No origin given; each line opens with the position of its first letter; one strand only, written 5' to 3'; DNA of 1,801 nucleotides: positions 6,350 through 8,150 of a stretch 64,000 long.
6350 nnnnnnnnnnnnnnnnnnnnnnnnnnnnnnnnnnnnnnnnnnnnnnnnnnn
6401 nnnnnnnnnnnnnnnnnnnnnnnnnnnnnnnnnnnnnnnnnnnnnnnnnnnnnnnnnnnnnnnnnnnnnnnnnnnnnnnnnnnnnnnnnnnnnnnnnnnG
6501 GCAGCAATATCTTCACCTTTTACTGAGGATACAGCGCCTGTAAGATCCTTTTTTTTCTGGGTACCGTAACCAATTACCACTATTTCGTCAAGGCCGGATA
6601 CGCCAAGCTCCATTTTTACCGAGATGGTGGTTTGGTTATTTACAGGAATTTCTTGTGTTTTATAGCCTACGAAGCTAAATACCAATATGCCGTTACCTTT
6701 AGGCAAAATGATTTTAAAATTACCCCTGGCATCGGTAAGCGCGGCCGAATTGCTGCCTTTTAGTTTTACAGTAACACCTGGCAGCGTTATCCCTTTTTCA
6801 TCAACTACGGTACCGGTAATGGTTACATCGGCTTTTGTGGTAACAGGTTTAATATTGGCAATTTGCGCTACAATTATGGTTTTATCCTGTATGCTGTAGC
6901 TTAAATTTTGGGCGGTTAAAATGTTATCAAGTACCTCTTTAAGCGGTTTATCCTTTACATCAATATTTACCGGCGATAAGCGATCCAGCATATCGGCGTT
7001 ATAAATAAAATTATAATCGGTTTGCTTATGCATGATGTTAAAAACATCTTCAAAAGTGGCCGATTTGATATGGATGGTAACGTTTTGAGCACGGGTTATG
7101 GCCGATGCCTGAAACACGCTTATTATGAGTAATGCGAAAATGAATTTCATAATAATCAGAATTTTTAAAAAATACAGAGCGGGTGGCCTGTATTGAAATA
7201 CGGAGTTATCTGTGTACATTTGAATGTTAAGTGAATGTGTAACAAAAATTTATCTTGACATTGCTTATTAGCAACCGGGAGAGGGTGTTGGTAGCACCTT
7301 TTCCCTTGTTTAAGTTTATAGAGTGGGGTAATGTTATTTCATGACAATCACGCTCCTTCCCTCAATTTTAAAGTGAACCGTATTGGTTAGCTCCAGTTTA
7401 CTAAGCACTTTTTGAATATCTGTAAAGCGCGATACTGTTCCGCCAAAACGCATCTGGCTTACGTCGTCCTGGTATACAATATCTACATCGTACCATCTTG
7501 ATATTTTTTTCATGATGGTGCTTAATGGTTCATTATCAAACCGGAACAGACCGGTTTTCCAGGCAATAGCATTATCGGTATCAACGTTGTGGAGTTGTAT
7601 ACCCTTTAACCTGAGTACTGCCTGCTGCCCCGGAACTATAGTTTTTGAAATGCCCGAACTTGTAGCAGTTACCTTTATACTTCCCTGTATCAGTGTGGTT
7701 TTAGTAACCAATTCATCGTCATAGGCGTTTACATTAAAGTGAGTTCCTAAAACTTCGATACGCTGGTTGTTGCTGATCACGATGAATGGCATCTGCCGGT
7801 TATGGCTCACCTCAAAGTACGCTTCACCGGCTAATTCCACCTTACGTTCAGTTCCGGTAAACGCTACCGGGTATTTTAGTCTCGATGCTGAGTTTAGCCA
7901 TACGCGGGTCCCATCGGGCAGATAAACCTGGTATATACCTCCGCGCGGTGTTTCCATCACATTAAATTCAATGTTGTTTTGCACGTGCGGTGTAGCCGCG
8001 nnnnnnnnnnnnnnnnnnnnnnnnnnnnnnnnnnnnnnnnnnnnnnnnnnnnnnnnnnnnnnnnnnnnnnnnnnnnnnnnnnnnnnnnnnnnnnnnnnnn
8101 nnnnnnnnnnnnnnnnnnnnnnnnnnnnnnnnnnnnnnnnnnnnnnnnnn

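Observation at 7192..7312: Hidden antisense transcription unit (DonS-like sRNA) at the first fecR-susC junction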

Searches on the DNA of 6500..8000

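Call 8: search_rna_families(source=window, start=6500, end=8000, threshold=evalue, max_evalue=10)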
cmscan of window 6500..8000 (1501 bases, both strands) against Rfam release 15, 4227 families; matches with E-value up to 10: 2.
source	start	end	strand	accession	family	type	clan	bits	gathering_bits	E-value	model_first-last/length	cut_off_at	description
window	7715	7787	-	RF02477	GlsR9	Gene; snRNA; snoRNA; CD-box;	-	16.1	95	2.9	1-79/79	no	Small nucleolar RNA GlsR9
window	6544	6669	+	RF02173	SMAD5-AS1_1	Gene; lncRNA;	-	12.3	45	3.5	162-263/263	no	SMAD5 antisense RNA 1 conserved region 1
